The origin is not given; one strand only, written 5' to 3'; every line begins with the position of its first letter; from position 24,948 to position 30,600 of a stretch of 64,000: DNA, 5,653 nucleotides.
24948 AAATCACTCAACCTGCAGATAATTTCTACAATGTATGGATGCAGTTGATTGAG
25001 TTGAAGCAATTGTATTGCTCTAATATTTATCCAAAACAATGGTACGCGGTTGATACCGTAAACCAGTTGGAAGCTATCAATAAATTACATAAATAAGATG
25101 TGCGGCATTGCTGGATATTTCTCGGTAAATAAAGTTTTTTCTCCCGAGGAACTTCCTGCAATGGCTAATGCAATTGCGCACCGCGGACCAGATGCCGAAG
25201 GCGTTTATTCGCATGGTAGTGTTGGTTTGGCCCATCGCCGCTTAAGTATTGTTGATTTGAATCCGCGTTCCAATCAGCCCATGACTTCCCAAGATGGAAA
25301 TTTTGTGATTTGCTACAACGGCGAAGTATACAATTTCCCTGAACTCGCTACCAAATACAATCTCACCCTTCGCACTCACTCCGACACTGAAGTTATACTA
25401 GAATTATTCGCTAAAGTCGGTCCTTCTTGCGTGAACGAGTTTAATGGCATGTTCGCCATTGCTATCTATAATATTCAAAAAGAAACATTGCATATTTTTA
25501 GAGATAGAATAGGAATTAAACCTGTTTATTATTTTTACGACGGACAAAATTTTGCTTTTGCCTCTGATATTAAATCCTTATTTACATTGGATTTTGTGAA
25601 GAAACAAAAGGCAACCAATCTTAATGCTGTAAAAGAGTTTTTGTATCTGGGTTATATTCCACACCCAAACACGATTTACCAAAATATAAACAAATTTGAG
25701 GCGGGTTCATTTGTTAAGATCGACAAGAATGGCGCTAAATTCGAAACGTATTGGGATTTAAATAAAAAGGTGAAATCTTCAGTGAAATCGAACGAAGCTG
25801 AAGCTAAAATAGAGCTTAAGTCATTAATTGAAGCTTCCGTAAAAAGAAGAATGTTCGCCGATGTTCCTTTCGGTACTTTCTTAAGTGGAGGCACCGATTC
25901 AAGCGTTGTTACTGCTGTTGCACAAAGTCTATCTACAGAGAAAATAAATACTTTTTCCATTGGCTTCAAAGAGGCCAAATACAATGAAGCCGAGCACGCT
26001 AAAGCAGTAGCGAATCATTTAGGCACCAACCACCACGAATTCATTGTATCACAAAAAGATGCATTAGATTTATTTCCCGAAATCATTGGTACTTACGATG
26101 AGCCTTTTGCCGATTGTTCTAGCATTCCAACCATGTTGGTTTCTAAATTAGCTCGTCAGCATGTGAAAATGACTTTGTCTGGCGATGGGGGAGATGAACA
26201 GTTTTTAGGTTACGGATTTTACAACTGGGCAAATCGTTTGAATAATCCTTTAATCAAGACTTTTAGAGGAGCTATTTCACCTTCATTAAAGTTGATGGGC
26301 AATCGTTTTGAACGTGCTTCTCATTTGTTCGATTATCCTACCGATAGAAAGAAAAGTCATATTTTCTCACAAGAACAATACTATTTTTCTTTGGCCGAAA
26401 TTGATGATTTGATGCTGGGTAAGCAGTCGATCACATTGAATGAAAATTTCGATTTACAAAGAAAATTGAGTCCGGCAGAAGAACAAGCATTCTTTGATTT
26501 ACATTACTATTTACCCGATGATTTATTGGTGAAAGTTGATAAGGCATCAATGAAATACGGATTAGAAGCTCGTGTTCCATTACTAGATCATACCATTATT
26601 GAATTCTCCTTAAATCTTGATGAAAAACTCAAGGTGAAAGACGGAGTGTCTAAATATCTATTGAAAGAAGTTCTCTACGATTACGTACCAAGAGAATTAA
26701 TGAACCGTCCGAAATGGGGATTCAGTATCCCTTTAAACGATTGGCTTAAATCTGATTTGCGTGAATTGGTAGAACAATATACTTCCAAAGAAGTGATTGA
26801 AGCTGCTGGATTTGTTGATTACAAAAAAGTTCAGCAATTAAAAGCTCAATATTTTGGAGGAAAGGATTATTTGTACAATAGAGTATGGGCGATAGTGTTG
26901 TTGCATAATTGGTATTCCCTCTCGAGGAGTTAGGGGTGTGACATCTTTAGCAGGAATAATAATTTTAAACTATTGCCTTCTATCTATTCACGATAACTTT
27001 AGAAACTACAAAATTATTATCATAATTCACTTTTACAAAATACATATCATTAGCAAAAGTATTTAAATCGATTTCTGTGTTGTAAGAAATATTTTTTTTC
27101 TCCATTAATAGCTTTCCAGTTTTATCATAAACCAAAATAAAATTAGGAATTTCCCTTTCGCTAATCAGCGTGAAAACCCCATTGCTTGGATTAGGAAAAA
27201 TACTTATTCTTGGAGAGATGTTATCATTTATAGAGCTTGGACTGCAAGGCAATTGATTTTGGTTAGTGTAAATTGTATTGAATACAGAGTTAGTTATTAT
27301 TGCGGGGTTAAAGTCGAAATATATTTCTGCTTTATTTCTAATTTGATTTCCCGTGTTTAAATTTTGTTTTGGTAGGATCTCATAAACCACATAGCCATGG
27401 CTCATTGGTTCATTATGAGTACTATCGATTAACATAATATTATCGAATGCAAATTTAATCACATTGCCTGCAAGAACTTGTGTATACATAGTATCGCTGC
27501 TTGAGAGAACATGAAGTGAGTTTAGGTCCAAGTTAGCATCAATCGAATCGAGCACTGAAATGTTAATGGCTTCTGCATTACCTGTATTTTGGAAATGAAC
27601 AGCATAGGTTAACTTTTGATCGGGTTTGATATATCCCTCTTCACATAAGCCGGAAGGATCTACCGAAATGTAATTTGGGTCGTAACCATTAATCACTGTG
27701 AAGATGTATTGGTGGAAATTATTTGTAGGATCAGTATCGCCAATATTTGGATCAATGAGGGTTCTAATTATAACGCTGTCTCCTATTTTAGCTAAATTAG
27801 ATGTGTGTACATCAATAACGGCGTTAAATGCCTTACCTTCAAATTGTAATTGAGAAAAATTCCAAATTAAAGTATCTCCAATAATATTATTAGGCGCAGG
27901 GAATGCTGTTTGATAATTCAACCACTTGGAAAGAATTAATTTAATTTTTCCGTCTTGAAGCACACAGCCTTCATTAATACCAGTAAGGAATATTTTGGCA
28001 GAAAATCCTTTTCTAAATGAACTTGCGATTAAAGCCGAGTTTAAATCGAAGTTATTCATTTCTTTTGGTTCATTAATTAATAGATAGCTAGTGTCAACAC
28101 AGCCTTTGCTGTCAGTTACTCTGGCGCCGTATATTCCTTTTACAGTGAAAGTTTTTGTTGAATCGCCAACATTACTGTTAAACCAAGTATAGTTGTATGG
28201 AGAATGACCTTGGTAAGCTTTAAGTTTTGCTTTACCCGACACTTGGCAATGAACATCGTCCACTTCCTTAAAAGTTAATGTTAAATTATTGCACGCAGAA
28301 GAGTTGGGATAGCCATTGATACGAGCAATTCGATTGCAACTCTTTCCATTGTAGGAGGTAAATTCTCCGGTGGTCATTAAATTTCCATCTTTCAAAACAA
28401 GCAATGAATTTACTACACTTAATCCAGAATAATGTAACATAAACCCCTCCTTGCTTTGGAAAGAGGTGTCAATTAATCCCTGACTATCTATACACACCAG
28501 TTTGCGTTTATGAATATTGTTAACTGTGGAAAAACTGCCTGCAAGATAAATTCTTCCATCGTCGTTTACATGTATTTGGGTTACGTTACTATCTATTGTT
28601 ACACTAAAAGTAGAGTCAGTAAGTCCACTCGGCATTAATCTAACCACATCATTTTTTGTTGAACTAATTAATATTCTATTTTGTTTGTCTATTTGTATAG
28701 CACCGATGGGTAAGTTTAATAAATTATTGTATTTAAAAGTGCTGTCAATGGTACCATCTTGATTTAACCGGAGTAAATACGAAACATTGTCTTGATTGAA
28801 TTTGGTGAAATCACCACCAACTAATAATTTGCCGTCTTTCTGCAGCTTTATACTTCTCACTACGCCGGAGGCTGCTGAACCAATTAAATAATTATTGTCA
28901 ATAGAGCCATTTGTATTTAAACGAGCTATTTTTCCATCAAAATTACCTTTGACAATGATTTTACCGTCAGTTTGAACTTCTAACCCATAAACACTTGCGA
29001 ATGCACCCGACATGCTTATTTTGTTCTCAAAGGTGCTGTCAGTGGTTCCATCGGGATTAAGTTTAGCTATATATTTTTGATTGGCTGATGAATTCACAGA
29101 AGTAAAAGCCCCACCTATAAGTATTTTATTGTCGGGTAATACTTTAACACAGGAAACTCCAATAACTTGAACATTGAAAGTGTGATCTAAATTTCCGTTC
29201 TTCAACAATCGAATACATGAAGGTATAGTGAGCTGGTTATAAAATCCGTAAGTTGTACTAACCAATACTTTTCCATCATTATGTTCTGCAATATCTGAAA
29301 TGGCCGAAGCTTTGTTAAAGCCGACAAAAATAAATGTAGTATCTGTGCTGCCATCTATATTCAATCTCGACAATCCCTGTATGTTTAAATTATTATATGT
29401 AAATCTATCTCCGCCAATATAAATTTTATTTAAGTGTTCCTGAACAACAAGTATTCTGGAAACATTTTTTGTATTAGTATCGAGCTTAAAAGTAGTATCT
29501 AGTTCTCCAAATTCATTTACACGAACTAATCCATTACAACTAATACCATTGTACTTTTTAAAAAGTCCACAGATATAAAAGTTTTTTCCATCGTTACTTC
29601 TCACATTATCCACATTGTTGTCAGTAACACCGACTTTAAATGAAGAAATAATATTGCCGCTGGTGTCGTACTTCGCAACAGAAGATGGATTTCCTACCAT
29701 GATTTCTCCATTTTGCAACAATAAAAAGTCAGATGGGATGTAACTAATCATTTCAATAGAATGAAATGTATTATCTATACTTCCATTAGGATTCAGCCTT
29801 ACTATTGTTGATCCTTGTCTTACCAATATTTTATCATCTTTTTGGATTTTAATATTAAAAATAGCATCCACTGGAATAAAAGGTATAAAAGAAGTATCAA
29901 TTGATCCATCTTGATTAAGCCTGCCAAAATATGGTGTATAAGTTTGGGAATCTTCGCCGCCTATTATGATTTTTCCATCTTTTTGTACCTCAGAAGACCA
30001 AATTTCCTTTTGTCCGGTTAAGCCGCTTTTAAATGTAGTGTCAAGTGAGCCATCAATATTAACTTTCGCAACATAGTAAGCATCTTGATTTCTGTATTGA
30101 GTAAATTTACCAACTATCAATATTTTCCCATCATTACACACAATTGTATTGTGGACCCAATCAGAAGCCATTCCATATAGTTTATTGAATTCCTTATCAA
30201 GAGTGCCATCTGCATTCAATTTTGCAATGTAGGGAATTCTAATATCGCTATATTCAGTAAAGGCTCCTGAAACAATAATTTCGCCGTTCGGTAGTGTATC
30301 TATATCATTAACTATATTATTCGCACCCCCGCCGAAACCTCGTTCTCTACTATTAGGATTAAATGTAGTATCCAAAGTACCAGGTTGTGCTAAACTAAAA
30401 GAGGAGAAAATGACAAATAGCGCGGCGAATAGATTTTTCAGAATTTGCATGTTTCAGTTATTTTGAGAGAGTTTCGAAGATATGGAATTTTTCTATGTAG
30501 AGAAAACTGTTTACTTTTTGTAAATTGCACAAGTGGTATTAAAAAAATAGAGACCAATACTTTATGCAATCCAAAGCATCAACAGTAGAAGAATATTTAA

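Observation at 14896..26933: Surface-glycan biosynthesis island decayed by three different insertion sequences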

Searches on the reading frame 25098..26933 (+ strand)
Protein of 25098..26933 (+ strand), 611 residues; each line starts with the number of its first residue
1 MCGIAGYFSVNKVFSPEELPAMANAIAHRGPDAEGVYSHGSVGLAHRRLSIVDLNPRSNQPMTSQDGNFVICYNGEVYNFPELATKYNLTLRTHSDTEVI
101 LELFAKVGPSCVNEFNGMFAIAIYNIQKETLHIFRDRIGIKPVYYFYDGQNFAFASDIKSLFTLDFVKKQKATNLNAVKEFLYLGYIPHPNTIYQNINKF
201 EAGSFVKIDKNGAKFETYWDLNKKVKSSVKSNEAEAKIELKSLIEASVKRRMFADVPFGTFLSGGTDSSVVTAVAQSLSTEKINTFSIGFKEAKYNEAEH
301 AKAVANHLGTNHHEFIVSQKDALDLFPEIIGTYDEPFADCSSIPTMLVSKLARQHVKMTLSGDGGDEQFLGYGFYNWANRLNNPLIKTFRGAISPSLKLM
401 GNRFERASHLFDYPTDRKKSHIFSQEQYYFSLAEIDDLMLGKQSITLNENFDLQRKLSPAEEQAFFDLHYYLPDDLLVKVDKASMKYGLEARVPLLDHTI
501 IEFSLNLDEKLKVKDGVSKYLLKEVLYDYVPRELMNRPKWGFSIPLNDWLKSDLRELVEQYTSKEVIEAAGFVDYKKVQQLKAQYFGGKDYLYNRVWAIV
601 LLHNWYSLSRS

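Call 4: search_protein_families(library=pfam, proteins=[window:25098-26933:+], max_evalue=0.01)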
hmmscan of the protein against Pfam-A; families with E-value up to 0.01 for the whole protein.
window:25098-26933:+ (611 aa): 7 families
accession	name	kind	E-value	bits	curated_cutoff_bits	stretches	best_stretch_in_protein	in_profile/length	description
PF00733.27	Asn_synthase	-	6e-100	335.8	21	1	239-606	1-353/354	Asparagine synthase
PF13522.11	GATase_6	-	1.3e-39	135.7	27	1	31-157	1-130/130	Glutamine amidotransferase domain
PF13537.11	GATase_7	-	8e-39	132.9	25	1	46-162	1-122/123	Glutamine amidotransferase domain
PF02540.23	NAD_synthase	-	2.8e-06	27.1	21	1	240-318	5-82/242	NAD synthase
PF06508.19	QueC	-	8.4e-05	22.6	22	1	261-317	5-60/210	Queuosine biosynthesis protein QueC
PF24167.1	DUF7411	-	0.0063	16.5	28.7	0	261-353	6-93/194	Family of unknown function (DUF7411)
PF12481.13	DUF3700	-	0.0069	16.3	27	0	54-157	63-171/228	Aluminium induced protein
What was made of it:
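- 25098..26933 (+): AsnB-type glutamine amidotransferase. It forms the conserved right end of the variable zone. Asn_synthase (E = 6e-100) plus GATase_7 (call 4).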

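Call 12: find_encoding_contigs(protein=window:25098-26933:+, flank=10000, max_places=8)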
Protein window:25098-26933:+ (611 aa): no gene with exactly this product is on record in the collection.

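Call 14: search_protein_families(library=ncbifam, proteins=[window:25098-26933:+], max_evalue=0.001)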
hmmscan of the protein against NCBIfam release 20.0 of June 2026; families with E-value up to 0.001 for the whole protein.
window:25098-26933:+ (611 aa): 13 families
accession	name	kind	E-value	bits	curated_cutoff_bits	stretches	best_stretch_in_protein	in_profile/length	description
TIGR03108.1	eps_aminotran_1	hypoth_equivalog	4.4e-154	514.5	816.9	1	1-604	1-623/628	XrtA/PEP-CTERM system amidotransferase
TIGR01536.1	asn_synth_AEB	equivalog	3.9e-140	468.3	267.1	1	2-542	1-517/517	asparagine synthase (glutamine-hydrolyzing)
TIGR03104.1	trio_amidotrans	equivalog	3.8e-106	355.6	570.1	1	1-606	1-586/589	N-acetylglutaminylglutamine amidotransferase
NF006949.0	PRK09431.1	equivalog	3e-101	339.7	499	3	1-163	1-167/554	asparagine synthase B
NF033535.1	lass_lactam_cya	exception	6.5e-80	269.5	525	2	1-383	1-389/668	lasso peptide isopeptide bond-forming cyclase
NF033561.1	macrolact_Ik_Al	subfamily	4e-15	55.4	300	1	112-369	76-331/561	albusnodin/ikarugamycin family macrolactam cyclase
TIGR01134.1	purF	equivalog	8.5e-07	28.7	350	1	40-161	64-199/432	amidophosphoribosyltransferase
NF010588.0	PRK13981.1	equivalog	8.6e-06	24.4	479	1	195-318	245-349/546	NAD+ synthase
NF010587.0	PRK13980.1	equivalog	2.5e-05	23.6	255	1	232-318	10-95/267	NAD+ synthase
TIGR00552.1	nadE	equivalog_domain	4.3e-05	22.8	63.65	1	235-318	4-87/251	NAD(+) synthase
NF001484.0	PRK00331.1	subfamily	6.5e-05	21.5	381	1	38-127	63-166/601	isomerizing glutamine--fructose-6-phosphate transaminase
TIGR00364.1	TIGR00364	equivalog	0.00012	21.8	150.3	1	261-314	4-56/201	7-cyano-7-deazaguanine synthase QueC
TIGR00268.2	TIGR00268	equivalog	0.00086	18.6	150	0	262-316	20-75/259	ATP-dependent sacrificial sulfur transferase LarE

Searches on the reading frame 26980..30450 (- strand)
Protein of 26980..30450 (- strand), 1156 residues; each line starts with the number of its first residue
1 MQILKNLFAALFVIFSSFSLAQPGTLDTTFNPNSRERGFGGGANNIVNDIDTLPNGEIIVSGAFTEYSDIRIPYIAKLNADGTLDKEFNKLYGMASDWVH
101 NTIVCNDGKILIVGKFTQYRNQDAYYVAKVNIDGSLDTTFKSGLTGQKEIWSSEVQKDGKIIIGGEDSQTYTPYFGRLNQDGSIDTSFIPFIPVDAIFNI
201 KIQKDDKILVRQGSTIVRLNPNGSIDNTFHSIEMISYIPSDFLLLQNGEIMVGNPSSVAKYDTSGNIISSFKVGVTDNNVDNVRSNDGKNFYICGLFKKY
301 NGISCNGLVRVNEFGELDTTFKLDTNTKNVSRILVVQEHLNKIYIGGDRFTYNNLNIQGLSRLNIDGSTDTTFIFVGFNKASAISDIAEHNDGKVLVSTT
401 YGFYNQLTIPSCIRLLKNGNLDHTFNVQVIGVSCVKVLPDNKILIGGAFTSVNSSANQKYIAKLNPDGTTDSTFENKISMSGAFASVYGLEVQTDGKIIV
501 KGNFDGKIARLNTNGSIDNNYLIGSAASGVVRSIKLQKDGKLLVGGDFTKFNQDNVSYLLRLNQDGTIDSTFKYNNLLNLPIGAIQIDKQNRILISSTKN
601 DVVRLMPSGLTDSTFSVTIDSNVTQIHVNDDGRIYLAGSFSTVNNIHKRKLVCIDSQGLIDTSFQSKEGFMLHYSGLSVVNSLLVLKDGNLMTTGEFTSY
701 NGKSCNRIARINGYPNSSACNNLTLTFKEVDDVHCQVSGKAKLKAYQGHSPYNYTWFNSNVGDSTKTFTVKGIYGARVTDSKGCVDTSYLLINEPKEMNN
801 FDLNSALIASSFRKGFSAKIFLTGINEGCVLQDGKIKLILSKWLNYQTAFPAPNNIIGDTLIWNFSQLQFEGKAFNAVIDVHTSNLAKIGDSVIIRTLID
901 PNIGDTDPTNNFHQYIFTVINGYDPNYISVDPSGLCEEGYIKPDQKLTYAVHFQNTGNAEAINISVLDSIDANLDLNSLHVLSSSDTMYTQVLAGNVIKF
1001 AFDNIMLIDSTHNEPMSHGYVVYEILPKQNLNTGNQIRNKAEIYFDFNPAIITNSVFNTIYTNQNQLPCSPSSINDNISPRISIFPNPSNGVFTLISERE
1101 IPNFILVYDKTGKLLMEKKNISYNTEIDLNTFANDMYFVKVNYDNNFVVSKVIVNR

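Call 4: search_protein_families(library=pfam, proteins=[window:26980-30450:-], max_evalue=0.01)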
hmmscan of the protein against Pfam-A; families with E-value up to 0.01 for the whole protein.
window:26980-30450:- (1156 aa): 7 families
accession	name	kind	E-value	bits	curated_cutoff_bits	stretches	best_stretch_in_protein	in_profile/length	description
PF17164.10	DUF5122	-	1.3e-93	307.3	27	11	537-572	1-36/36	Domain of unknown function (DUF5122) beta-propeller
PF24595.1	DUF7619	-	2.1e-42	144.8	27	1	924-1059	1-133/133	Domain of unknown function (DUF7619)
PF18962.6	Por_Secre_tail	-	1.8e-10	41.4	27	1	1084-1154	1-75/75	Secretion system C-terminal sorting domain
PF00400.38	WD40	-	1.5e-05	25.8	27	0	45-63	12-30/39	WD domain, G-beta repeat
PF07494.17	Reg_prop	-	2.8e-05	24.2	20.4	0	577-598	2-23/24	Two component regulator propeller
PF14250.11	AbrB-like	-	0.0012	19.4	25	0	140-165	20-45/70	AbrB-like transcriptional regulator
PF24684.1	Vgb_lyase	-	0.0031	16.8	50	1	478-636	6-154/290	Virginiamycin B lyase family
